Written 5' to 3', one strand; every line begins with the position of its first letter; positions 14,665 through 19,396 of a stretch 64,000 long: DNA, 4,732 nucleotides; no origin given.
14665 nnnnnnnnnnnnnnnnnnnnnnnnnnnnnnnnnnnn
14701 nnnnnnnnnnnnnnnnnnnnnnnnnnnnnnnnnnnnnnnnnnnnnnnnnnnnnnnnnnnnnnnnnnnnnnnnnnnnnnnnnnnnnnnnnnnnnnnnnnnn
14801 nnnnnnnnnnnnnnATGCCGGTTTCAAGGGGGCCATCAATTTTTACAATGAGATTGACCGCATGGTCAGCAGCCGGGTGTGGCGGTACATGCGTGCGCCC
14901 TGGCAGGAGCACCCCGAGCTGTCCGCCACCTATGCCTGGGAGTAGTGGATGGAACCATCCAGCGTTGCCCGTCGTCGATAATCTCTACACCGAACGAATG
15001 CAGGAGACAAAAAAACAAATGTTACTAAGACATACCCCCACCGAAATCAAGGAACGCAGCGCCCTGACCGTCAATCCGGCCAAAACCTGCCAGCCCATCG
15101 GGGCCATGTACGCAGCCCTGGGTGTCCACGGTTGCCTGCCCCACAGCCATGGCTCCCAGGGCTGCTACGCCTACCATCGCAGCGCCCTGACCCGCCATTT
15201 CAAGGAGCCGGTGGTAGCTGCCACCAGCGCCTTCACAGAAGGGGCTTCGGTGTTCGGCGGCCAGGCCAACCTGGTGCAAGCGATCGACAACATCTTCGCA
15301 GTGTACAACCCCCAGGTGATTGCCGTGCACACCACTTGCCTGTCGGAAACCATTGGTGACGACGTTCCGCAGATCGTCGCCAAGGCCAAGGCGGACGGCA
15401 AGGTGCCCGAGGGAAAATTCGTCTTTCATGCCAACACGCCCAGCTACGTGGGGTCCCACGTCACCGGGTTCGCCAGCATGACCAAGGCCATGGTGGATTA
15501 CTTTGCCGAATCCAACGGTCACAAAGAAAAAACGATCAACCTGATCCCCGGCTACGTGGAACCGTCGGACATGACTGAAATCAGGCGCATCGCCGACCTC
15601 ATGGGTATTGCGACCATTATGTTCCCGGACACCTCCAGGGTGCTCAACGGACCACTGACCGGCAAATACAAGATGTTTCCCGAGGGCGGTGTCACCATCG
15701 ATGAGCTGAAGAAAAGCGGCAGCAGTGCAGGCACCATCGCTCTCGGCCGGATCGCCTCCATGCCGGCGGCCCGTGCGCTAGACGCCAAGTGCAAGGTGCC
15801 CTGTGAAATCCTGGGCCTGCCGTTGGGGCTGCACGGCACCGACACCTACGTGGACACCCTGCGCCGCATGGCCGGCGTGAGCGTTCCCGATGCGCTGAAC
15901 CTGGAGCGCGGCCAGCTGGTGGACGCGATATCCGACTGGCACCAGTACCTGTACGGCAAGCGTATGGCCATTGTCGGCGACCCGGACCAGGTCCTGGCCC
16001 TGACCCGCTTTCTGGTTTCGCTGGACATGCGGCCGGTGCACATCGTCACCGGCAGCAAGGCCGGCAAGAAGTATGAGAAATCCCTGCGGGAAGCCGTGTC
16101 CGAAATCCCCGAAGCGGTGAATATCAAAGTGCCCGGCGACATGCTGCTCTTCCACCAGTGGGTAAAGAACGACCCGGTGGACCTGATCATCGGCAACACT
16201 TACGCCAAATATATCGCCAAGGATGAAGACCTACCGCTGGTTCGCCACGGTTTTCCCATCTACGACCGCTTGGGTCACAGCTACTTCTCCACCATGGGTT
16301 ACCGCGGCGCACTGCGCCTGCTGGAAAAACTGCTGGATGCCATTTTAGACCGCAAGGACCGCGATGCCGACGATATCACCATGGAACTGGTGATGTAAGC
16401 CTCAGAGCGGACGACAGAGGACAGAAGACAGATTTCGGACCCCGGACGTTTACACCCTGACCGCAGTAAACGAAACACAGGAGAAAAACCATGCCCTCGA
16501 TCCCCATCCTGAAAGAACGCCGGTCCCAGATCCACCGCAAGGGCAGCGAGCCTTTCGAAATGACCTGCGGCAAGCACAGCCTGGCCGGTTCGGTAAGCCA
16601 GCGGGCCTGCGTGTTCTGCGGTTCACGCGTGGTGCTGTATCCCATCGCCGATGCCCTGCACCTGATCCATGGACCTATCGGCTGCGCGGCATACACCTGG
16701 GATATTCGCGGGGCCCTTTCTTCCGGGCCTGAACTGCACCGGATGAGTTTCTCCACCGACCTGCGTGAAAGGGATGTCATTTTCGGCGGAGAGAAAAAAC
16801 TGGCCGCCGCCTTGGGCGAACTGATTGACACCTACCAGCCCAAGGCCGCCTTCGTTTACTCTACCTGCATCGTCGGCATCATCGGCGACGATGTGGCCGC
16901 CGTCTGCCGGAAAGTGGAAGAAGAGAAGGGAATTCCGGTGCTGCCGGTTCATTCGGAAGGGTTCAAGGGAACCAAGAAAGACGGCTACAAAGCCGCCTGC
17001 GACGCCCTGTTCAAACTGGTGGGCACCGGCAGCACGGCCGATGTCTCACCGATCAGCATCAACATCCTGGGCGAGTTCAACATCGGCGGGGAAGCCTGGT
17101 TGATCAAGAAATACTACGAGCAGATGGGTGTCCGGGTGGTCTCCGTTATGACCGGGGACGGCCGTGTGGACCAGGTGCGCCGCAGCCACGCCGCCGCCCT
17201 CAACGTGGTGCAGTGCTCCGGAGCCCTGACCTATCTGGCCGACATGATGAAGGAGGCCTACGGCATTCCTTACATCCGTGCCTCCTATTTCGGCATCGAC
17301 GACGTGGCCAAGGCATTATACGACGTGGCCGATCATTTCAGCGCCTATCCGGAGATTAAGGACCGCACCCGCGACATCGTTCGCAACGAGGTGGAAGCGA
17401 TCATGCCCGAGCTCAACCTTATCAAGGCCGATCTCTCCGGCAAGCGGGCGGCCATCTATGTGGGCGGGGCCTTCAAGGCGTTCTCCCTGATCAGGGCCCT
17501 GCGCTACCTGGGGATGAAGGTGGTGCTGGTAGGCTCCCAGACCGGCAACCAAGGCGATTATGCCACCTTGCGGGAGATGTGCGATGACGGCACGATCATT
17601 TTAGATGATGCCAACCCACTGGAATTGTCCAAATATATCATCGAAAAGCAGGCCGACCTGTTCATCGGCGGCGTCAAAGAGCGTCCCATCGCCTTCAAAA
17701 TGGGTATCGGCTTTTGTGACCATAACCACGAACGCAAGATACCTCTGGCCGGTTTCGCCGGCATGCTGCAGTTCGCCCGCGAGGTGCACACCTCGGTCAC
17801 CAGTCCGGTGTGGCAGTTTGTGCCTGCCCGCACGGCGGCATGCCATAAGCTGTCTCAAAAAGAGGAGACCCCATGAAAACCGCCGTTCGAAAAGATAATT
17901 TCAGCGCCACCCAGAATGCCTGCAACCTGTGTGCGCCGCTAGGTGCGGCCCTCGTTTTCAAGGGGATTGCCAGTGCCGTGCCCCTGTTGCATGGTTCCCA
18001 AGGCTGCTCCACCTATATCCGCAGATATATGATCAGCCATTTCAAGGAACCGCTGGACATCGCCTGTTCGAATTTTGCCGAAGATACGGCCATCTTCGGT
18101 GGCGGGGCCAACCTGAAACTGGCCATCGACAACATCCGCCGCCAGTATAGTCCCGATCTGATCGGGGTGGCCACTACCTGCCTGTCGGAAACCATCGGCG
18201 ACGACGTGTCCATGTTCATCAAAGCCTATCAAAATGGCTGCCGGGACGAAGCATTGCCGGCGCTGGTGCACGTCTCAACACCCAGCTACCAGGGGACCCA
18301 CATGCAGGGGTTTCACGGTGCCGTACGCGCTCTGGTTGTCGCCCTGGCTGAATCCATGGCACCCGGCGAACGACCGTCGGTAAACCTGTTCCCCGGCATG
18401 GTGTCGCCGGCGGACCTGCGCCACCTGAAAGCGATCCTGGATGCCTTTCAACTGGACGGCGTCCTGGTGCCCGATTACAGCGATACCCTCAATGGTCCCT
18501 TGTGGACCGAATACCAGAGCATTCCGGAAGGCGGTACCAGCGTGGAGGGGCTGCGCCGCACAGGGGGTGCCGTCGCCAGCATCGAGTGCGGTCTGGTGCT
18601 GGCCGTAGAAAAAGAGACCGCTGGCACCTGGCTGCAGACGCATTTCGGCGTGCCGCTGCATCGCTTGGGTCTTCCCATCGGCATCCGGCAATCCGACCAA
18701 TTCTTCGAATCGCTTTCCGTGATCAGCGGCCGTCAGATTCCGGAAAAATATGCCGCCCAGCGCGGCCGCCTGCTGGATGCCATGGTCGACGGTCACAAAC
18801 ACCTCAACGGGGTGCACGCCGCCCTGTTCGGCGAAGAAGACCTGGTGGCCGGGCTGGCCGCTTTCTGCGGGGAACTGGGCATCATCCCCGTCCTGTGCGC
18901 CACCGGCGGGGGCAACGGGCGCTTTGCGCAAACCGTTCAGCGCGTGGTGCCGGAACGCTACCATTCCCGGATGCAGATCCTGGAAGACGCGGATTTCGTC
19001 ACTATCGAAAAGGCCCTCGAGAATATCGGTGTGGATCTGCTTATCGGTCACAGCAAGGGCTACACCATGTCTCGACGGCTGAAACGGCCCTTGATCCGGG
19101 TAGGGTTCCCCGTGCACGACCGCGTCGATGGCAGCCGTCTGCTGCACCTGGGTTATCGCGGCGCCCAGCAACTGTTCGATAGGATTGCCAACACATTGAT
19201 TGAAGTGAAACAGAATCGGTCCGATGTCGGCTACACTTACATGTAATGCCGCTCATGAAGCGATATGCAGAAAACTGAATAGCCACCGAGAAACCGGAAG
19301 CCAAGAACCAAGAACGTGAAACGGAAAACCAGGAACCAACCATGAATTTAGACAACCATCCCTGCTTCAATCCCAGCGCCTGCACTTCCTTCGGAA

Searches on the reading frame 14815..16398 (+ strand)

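Call 5: search_protein_families(library=pfam, proteins=[window:14815-16398:+])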
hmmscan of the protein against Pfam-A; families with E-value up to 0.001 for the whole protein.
window:14815-16398:+ (527 aa): 1 family
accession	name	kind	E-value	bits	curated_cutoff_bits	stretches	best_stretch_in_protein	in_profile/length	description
PF00148.24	Oxidored_nitro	-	2.3e-125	419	28.6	1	92-510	1-398/399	Nitrogenase component 1 type Oxidoreductase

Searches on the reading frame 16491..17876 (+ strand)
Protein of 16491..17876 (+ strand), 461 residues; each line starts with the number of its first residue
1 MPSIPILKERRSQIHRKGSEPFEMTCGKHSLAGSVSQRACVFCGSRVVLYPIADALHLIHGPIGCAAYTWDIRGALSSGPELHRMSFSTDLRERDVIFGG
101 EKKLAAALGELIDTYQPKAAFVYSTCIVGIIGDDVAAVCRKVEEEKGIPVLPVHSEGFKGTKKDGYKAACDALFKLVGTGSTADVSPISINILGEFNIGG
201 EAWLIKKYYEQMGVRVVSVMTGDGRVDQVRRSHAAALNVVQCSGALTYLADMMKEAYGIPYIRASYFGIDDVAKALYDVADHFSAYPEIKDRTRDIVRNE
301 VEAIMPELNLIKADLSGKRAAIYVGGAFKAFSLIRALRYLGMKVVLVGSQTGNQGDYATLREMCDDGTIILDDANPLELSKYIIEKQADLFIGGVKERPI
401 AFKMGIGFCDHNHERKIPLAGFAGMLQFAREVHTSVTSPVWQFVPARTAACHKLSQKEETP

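Call 5: search_protein_families(library=pfam, proteins=[window:16491-17876:+])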
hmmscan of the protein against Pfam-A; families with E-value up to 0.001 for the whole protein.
window:16491-17876:+ (461 aa): 1 family
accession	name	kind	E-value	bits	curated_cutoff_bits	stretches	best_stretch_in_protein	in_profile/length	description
PF00148.24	Oxidored_nitro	-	7.5e-103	344.9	28.6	1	40-436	1-398/399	Nitrogenase component 1 type Oxidoreductase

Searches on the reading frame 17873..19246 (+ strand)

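Call 5: search_protein_families(library=pfam, proteins=[window:17873-19246:+])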
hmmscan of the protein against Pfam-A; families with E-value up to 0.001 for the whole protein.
window:17873-19246:+ (457 aa): 1 family
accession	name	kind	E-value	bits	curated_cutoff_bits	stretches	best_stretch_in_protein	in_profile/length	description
PF00148.24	Oxidored_nitro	-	6.9e-118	394.4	28.6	1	20-442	1-398/399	Nitrogenase component 1 type Oxidoreductase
